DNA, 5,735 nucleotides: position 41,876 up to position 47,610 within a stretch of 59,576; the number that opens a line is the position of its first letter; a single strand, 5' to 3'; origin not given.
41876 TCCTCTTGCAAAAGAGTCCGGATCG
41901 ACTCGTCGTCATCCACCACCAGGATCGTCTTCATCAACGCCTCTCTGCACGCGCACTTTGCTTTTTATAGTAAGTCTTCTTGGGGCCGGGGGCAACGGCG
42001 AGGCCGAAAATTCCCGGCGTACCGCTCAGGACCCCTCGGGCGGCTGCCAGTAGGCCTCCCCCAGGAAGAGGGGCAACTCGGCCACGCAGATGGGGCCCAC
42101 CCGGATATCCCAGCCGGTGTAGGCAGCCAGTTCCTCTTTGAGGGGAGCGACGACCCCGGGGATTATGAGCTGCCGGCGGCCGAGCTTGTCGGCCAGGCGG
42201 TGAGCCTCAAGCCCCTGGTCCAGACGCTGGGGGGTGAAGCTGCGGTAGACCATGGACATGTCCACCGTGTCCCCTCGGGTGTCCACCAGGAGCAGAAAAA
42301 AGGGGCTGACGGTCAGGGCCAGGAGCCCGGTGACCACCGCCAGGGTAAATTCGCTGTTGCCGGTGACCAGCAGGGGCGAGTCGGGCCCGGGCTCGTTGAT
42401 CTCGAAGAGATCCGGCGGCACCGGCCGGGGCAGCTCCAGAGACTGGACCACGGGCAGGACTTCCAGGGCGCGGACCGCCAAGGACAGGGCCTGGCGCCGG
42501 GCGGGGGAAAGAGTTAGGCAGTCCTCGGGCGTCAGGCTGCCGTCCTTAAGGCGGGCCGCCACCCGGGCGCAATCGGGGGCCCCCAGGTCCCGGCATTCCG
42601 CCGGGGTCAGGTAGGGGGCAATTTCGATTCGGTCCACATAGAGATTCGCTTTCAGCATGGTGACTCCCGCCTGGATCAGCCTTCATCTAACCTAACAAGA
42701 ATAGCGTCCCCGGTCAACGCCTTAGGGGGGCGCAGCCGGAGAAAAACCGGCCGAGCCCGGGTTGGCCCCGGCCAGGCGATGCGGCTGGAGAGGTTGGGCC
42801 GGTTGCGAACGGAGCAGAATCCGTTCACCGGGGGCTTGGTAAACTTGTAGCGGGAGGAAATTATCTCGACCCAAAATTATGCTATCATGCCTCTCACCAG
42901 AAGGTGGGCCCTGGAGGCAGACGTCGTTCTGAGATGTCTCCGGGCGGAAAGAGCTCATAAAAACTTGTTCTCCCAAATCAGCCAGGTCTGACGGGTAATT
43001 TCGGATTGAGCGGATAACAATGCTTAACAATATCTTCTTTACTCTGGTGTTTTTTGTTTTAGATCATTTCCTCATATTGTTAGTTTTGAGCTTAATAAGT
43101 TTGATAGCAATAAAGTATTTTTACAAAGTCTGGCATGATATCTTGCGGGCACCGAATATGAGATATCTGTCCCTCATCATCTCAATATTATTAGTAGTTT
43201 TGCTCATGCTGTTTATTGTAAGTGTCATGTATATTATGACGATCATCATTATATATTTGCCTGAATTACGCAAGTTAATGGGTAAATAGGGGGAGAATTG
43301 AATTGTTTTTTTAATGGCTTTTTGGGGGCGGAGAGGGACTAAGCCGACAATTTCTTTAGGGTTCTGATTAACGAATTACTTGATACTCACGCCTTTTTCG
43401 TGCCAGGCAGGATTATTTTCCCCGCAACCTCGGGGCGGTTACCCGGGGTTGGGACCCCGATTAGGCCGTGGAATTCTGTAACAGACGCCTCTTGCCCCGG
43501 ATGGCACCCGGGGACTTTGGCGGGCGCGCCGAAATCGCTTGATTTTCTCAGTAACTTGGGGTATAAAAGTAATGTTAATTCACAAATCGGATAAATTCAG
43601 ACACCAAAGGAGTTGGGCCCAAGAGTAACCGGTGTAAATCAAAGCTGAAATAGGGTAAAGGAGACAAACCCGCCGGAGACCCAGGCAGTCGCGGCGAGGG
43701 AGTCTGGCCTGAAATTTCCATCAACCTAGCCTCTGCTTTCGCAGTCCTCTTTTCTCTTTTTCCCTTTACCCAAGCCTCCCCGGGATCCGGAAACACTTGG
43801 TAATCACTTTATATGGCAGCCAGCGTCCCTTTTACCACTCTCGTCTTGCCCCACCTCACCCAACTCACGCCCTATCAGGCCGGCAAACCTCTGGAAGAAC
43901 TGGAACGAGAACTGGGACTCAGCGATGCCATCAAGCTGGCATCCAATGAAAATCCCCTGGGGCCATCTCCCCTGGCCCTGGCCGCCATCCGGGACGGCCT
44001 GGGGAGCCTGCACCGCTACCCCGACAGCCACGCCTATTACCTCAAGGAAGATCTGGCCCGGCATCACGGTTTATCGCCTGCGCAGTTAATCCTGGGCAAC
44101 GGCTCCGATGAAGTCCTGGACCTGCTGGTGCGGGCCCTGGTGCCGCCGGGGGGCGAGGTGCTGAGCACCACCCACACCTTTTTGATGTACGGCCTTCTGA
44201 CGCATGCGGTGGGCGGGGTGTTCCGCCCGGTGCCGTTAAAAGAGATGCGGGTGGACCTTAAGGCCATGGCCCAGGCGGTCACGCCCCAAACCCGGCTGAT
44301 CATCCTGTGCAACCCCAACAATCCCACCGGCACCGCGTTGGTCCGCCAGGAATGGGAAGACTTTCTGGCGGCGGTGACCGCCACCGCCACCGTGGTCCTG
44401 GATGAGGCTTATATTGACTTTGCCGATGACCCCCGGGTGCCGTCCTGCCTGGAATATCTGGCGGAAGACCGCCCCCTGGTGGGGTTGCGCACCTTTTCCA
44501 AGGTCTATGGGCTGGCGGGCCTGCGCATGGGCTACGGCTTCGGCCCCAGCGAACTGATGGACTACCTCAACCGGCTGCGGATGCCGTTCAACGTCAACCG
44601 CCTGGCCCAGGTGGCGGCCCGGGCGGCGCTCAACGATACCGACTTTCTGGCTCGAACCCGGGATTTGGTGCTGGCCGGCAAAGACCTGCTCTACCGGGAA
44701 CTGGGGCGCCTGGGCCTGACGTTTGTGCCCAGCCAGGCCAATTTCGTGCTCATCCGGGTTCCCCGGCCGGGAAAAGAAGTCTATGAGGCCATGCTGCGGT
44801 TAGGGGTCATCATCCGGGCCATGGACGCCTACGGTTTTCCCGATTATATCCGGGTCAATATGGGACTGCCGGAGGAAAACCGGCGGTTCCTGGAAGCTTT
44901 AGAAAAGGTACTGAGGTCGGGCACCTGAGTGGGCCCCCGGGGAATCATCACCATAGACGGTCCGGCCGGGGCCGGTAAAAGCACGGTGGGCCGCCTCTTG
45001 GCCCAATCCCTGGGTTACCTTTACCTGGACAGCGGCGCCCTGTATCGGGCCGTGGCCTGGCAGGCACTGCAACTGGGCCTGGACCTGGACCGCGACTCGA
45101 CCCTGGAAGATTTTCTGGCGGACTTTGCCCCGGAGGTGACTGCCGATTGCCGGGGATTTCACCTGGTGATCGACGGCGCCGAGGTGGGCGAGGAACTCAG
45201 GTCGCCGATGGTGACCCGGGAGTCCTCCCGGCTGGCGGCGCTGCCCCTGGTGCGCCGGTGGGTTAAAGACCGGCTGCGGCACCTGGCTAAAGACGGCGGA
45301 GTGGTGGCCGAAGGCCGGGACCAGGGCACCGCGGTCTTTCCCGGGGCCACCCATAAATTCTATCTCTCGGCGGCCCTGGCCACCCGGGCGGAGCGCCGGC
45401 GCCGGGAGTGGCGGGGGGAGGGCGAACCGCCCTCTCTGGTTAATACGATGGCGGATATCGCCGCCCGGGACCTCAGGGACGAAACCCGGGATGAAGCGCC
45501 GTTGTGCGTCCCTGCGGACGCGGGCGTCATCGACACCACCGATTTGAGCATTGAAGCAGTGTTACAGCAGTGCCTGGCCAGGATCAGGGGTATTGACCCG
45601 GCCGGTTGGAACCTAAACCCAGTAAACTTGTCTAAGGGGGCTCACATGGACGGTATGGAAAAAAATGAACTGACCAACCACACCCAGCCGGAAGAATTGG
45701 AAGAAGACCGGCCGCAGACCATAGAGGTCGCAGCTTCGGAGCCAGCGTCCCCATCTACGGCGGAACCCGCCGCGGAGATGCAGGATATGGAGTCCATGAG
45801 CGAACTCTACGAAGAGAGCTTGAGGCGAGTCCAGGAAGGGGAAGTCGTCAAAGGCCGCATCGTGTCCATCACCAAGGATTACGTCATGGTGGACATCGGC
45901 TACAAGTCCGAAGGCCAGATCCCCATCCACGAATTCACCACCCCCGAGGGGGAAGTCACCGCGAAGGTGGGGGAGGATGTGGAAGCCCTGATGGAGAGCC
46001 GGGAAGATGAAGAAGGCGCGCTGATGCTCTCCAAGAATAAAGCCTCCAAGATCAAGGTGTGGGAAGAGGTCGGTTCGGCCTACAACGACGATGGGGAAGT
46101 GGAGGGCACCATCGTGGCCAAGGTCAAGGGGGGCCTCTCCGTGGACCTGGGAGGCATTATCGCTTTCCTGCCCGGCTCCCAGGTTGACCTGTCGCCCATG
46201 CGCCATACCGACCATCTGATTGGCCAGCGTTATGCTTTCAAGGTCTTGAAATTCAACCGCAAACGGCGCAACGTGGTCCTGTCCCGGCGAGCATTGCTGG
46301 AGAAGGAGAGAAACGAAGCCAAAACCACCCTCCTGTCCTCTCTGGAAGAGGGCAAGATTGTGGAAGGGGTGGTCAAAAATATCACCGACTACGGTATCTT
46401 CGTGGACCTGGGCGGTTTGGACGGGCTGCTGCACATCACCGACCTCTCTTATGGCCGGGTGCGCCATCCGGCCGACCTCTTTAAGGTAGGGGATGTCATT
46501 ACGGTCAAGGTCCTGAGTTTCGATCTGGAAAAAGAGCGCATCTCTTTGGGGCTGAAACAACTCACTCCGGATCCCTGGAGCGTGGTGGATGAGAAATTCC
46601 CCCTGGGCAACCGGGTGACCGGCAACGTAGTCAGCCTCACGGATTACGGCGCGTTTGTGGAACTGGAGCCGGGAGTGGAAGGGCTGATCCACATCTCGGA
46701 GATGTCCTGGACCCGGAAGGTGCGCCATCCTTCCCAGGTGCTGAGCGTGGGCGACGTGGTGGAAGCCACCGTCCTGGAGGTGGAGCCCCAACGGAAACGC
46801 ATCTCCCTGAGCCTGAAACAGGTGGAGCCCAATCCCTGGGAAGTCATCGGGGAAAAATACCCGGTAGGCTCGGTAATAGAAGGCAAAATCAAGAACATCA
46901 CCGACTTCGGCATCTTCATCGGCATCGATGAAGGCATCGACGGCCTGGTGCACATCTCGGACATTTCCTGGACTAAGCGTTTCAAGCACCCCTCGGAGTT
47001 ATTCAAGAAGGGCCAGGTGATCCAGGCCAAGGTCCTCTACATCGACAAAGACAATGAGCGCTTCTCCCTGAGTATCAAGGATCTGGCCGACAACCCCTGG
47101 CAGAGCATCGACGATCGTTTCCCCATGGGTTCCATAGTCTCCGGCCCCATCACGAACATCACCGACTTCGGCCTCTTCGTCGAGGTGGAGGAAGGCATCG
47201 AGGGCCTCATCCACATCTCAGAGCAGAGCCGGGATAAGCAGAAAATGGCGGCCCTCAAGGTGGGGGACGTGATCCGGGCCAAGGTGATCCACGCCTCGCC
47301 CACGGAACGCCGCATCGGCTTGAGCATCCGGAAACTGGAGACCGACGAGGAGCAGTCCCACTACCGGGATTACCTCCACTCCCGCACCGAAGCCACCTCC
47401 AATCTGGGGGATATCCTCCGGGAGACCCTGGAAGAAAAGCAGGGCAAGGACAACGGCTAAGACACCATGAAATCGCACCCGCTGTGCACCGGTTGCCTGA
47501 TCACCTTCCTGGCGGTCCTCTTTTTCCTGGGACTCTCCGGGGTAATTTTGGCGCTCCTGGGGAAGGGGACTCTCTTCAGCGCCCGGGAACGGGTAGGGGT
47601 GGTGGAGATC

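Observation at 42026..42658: Minimal Fe-S plus corrinoid-domain protein: AcsC/HgcA fold with a novel cap helix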

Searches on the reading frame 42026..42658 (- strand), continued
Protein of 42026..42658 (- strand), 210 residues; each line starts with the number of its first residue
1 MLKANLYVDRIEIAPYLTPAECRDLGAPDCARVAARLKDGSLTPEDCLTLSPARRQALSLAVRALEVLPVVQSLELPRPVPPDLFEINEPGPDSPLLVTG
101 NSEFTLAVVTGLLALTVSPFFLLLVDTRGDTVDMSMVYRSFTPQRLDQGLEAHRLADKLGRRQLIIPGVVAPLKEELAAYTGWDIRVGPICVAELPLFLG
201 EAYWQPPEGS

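Call 85: find_encoding_contigs(protein=P0300, flank=5000, max_places=1)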
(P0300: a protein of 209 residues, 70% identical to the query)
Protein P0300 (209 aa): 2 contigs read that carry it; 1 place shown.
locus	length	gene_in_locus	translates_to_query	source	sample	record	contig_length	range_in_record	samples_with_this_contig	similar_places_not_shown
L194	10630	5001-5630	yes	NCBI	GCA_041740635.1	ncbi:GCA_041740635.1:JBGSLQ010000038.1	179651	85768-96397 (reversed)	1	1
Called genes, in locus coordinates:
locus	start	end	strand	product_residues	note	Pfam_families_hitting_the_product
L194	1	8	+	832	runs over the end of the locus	PF00343:Phosphorylase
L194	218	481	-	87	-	-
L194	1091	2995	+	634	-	PF00512:HisKA, PF02518:HATPase_c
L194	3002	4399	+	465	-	PF00072:Response_reg, PF00158:Sigma54_activat, PF14532:Sigma54_activ_2, PF07728:AAA_5 (weak), PF25601:AAA_lid_14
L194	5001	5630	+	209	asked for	PF04060:FeS, PF03599:CdhD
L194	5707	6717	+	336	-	PF01208:URO-D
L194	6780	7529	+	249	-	PF02607:B12-binding_2, PF02310:B12-binding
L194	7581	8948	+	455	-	PF12176:MtaB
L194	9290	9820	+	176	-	PF02293:AmiS_UreI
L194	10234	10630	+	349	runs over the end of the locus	PF02492:cobW, PF07683:CobW_C (weak)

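Call 86: find_encoding_contigs(protein=P0356, flank=5000, max_places=1)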
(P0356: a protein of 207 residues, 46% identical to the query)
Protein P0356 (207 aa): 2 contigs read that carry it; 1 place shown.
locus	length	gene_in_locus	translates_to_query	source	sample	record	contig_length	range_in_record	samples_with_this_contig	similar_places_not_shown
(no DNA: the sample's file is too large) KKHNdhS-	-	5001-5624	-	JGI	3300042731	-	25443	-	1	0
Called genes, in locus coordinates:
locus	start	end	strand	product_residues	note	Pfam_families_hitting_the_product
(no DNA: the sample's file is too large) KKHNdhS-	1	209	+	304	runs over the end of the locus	PF13714:PEP_mutase, PF00463:ICL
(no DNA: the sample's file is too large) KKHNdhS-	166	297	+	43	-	-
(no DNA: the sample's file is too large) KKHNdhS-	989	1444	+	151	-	-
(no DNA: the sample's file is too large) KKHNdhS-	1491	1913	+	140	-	-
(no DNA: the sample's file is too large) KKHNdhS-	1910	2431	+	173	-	PF07291:MauE, PF07681:DoxX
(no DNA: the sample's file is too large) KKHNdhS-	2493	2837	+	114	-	PF12840:HTH_20, PF01022:HTH_5, PF13412:HTH_24 (faint)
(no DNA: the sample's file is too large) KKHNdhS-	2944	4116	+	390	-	PF03773:ArsP_1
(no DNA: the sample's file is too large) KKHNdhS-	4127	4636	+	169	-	PF13192:Thioredoxin_3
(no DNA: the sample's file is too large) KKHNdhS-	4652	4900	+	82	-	PF13192:Thioredoxin_3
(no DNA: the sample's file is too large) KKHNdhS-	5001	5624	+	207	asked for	PF04060:FeS, PF03599:CdhD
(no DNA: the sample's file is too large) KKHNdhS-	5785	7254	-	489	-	PF09587:PGA_cap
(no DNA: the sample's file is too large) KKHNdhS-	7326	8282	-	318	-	PF04055:Radical_SAM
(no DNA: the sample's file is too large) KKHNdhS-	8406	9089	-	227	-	PF08889:WbqC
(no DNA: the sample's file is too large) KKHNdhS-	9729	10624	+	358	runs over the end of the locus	PF00793:DAHP_synth_1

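Call 87: find_encoding_contigs(protein=P0382, flank=5000, max_places=1)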
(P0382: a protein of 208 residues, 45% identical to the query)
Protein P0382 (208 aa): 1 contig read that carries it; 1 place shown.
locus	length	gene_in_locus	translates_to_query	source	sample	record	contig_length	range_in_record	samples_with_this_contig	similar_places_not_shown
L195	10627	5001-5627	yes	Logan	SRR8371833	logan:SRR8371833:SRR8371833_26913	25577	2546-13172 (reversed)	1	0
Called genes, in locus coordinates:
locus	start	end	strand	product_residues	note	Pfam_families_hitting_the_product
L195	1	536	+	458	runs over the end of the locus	PF05222:AlaDh_PNT_N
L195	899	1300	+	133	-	PF25213:HVO_A0261_N (weak), PF01022:HTH_5, PF01047:MarR (weak), PF12840:HTH_20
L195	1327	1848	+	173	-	PF13192:Thioredoxin_3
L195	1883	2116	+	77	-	PF04324:Fer2_BFD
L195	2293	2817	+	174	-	PF04060:FeS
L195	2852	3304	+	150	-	PF01451:LMWPc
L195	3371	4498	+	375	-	PF01758:SBF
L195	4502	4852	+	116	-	-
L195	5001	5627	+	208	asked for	PF04060:FeS, PF03599:CdhD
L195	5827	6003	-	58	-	-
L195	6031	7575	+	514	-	PF01545:Cation_efflux, PF16916:ZT_dimer, PF07291:MauE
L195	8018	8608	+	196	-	-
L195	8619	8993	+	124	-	-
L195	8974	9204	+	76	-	-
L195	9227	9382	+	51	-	-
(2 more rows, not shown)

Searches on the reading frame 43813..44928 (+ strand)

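Call 9: search_protein_families(library=pfam, proteins=[window:43813-44928:+], max_evalue=0.001)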
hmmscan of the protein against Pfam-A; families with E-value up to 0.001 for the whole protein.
window:43813-44928:+ (371 aa): 1 family
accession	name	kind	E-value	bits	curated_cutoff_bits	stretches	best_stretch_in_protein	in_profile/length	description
PF00155.27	Aminotran_1_2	-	4.4e-62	210.8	19.7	1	38-363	2-361/361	Aminotransferase class I and II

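Call 10: search_protein_families(library=ncbifam, proteins=[window:43813-44928:+], max_evalue=0.00001)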
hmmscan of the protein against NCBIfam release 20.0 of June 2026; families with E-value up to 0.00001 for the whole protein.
window:43813-44928:+ (371 aa): 61 families (the best 25 are shown)
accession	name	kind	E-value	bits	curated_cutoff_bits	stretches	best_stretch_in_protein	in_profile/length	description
TIGR01141.1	hisC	equivalog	2.6e-103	345.6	276.55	1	14-366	3-349/349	histidinol-phosphate transaminase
NF003496.0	PRK05166.1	equivalog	3.1e-91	305.9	540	1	7-368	6-371/373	histidinol-phosphate transaminase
NF002878.0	PRK03321.1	subfamily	9.2e-90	300.9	374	1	13-367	7-349/352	histidinol-phosphate transaminase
NF006014.0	PRK08153.1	equivalog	2e-64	217.8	510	1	28-369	24-366/370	pyridoxal phosphate-dependent aminotransferase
NF002877.0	PRK03317.1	equivalog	1.4e-61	208.3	409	1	39-368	33-368/374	histidinol-phosphate transaminase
TIGR01140.1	L_thr_O3P_dcar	equivalog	1.6e-60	205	290.55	1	37-363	17-330/331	threonine-phosphate decarboxylase CobD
NF006580.0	PRK09105.1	subfamily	5.3e-59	200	444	1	32-368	46-372/375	pyridoxal phosphate-dependent aminotransferase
NF051461.1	pyoverd_PtaA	equivalog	9.7e-53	179.1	500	1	37-365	34-358/359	pyoverdine biosynthesis transaminase PtaA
NF002726.0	PRK02610.1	equivalog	1.8e-51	175.3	391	1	12-368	6-370/374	histidinol-phosphate transaminase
NF041364.1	GntC_guanitoxin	equivalog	6.3e-37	127.3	415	1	81-366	46-353/356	guanitoxin biosynthesis PLP-dependent (S)-gamma-hydroxy-L-arginine cyclodehydratase GntC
NF006225.0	PRK08354.1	equivalog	6.4e-33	114.5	288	1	92-366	63-315/318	putative aminotransferase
NF005915.1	PRK07908.1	equivalog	1.5e-32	113.3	360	1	40-363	15-331/332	Rv2231c family histidinol phosphate aminotransferase CobC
NF004870.0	PRK06225.1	equivalog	8.9e-28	97.1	351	1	37-367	28-374/380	pyridoxal phosphate-dependent aminotransferase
NF053748.1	bifunc_CobBC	exception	3.6e-27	95.1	950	1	42-363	485-796/797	bifunctional hydrogenobyrinic acid a,c-diamide synthase/histidinol phosphate aminotransferase CobBC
TIGR03947.1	viomycin_VioD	equivalog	4.8e-26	91.5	390.9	1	82-282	61-266/359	capreomycidine synthase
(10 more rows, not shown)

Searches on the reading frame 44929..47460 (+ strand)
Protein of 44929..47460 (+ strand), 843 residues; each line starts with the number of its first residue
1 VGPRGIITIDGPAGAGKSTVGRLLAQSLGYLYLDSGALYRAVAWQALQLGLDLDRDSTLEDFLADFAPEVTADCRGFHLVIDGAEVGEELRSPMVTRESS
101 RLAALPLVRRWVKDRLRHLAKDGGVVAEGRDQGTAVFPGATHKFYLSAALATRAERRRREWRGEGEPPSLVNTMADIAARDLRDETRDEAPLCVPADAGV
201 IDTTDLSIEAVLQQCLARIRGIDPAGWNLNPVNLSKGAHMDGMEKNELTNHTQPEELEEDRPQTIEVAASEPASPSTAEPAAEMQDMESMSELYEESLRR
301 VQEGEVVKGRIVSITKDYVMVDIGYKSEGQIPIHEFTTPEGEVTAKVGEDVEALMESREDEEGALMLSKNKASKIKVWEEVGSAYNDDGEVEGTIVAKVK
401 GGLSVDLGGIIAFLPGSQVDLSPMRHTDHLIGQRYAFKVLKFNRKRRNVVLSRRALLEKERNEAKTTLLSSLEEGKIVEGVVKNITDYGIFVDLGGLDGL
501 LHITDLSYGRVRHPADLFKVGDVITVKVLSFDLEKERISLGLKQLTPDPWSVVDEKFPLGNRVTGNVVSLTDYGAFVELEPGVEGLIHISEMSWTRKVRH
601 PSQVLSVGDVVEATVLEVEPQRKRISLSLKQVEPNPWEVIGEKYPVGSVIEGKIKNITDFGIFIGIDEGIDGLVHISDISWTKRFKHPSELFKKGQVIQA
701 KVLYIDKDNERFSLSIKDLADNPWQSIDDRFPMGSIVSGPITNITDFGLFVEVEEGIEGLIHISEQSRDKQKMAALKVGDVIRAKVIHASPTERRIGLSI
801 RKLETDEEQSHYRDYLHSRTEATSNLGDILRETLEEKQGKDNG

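Call 9: search_protein_families(library=pfam, proteins=[window:44929-47460:+], max_evalue=0.001)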
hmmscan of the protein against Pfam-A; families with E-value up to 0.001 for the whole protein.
window:44929-47460:+ (843 aa): 14 families
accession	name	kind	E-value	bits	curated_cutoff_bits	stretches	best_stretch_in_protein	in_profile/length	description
PF00575.29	S1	-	9.6e-103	337.1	22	6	557-630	2-74/74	S1 RNA binding domain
PF02224.24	Cytidylate_kin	-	2e-55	188.2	26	1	7-219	1-209/211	Cytidylate kinase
PF23459.1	S1_RRP5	-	4.7e-32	110.8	27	3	560-629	4-72/72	RRP5 S1 domain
PF21710.3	Spt6_S1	-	4.1e-21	75.5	27.5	1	646-717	16-87/91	Spt6, S1/OB domain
PF17092.11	PCB_OB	-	2.4e-10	41.6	27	0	559-631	31-107/111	Penicillin-binding protein OB-like domain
PF13509.12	S1_2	-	1.3e-09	38.4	21.8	0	646-679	1-34/61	S1 domain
PF18614.7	RNase_II_C_S1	-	8.1e-06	26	26.6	0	774-799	32-57/59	RNase II-type exonuclease C-terminal S1 domain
PF21266.3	RRP4_S1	-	1.1e-05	26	27.3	0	303-353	6-56/73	RRP4, S1 domain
PF13189.12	Cytidylate_kin2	-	1.3e-05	25.9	28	1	6-156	1-127/176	Cytidylate kinase-like family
PF13401.12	AAA_22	-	0.00015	22.5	27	1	4-103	5-83/130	AAA domain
PF01202.28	SKI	-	0.00027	21.5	22.1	0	14-36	2-24/159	Shikimate kinase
PF13238.12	AAA_18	-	0.00081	20.3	29.4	0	7-45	1-34/128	AAA domain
PF13207.12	AAA_17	-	0.00084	20.1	27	0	11-46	2-37/136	AAA domain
PF13671.12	AAA_33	-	0.00086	20.1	27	0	9-95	4-89/143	AAA domain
